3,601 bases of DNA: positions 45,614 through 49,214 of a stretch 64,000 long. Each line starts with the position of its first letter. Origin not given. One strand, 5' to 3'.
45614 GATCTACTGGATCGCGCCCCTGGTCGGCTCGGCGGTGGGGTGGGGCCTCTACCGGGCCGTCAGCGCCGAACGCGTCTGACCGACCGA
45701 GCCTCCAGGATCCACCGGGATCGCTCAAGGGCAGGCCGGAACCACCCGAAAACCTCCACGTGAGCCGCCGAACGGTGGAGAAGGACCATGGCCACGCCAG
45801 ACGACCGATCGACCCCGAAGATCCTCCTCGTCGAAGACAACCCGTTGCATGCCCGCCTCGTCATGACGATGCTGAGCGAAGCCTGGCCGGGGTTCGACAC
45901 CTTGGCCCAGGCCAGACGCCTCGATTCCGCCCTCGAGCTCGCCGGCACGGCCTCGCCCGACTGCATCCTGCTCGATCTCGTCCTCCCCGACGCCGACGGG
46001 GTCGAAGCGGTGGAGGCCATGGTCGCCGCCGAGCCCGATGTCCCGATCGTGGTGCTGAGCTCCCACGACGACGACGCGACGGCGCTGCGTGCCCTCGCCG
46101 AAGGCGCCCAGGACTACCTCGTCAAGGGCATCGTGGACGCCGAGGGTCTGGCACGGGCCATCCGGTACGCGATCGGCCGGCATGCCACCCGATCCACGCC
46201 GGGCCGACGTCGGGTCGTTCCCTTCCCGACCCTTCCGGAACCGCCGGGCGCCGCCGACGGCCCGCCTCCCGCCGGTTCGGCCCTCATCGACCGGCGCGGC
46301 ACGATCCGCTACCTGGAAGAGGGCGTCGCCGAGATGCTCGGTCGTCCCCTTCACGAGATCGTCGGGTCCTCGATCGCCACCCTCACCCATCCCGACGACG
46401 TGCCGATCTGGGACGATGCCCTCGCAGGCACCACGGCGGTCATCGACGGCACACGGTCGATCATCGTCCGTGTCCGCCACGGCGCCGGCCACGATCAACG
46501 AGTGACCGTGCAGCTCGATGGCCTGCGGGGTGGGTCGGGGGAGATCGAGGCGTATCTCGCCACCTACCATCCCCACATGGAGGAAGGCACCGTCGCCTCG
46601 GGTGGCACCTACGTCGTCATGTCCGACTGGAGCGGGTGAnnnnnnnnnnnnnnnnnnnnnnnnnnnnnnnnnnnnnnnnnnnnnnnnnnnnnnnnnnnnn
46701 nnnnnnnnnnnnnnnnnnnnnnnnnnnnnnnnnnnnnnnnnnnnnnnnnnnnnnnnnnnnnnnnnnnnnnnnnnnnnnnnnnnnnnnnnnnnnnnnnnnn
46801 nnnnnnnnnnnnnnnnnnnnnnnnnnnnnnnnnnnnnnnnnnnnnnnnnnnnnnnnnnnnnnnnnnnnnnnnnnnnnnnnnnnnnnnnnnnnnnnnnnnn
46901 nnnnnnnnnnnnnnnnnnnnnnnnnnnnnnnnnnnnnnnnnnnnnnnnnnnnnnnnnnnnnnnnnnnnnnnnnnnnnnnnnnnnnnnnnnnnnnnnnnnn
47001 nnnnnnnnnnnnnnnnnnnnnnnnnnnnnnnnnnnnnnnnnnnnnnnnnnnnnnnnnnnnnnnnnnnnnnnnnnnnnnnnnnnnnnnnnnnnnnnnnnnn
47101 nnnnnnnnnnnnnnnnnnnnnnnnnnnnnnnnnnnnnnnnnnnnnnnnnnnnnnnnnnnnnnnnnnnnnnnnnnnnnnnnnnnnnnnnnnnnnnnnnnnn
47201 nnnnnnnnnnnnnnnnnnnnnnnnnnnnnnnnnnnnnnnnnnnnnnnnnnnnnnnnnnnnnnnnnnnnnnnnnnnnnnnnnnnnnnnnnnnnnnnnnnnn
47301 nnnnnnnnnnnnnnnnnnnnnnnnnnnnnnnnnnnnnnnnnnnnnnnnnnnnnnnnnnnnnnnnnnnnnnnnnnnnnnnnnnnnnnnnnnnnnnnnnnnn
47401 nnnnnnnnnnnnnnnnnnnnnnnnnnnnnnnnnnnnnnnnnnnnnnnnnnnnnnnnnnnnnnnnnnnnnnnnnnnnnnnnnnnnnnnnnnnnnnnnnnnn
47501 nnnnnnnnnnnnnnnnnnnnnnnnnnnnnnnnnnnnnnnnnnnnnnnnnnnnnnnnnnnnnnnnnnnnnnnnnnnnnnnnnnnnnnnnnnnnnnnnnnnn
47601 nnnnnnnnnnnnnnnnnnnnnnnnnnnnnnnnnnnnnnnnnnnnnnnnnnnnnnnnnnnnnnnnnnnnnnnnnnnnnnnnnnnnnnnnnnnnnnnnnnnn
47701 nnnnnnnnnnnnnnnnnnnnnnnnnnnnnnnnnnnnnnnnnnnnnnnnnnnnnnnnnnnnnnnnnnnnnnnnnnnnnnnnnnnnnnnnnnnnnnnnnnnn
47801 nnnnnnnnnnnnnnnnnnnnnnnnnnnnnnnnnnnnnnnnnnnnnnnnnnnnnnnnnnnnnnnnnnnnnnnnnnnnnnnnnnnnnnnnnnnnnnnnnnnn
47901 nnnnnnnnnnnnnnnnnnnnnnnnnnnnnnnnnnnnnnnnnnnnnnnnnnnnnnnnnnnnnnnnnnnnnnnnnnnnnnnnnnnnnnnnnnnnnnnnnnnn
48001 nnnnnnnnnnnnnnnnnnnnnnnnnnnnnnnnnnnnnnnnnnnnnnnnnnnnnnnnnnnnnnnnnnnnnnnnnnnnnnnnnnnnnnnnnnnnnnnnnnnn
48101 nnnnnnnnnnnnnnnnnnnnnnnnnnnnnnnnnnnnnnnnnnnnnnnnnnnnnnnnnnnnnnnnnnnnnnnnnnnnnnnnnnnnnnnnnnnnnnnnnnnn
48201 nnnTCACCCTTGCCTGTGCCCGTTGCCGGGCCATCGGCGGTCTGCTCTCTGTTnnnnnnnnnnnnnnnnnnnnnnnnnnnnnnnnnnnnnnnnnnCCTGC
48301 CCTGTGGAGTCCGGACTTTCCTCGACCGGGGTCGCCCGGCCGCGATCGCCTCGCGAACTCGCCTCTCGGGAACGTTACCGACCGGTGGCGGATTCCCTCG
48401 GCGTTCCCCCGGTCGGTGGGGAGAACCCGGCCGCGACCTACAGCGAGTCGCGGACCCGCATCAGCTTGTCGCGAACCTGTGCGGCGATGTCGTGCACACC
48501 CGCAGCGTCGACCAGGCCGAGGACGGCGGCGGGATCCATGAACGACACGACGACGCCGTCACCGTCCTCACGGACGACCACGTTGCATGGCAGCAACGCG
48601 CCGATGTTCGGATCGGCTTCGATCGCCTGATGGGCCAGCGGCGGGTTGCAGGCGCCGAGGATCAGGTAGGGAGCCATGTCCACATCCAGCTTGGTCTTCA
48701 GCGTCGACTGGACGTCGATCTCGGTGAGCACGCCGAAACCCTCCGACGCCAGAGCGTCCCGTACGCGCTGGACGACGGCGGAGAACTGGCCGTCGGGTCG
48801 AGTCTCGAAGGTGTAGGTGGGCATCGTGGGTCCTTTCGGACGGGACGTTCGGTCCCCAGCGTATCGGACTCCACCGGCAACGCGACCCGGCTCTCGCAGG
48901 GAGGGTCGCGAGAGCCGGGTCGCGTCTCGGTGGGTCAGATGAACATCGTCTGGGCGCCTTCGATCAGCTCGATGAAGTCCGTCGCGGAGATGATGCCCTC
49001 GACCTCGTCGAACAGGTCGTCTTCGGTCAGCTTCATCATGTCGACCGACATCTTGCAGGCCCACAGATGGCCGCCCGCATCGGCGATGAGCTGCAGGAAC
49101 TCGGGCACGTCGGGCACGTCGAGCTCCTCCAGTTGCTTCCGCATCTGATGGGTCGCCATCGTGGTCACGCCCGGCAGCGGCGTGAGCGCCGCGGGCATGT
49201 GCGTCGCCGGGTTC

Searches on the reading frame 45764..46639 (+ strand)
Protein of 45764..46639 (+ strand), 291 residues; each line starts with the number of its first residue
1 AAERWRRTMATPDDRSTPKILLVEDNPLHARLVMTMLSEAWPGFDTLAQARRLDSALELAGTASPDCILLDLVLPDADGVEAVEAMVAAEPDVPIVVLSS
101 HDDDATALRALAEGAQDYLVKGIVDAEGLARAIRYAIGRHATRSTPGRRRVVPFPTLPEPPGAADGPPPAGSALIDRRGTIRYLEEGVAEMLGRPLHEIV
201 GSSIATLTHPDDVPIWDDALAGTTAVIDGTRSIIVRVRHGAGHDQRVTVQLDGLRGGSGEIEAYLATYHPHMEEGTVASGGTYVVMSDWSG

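Call 70: search_protein_families(library=pfam, max_evalue=0.0001, proteins=[window:45764-46639:+])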
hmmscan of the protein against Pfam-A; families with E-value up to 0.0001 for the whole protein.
window:45764-46639:+ (291 aa): 1 family
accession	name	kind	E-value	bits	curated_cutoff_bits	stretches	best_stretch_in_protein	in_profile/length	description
PF00072.30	Response_reg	-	2.9e-22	79.4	30.2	1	20-130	1-107/111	Response regulator receiver domain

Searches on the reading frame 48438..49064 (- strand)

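Call 51: search_protein_families(library=pfam, max_evalue=0.001, proteins=[window:48438-49064:-])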
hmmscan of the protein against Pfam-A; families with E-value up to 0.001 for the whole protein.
window:48438-49064:- (208 aa): 1 family
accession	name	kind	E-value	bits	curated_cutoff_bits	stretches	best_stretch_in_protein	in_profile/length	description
PF03625.19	DUF302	-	1.2e-26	92.7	23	1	116-178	1-63/63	Domain of unknown function DUF302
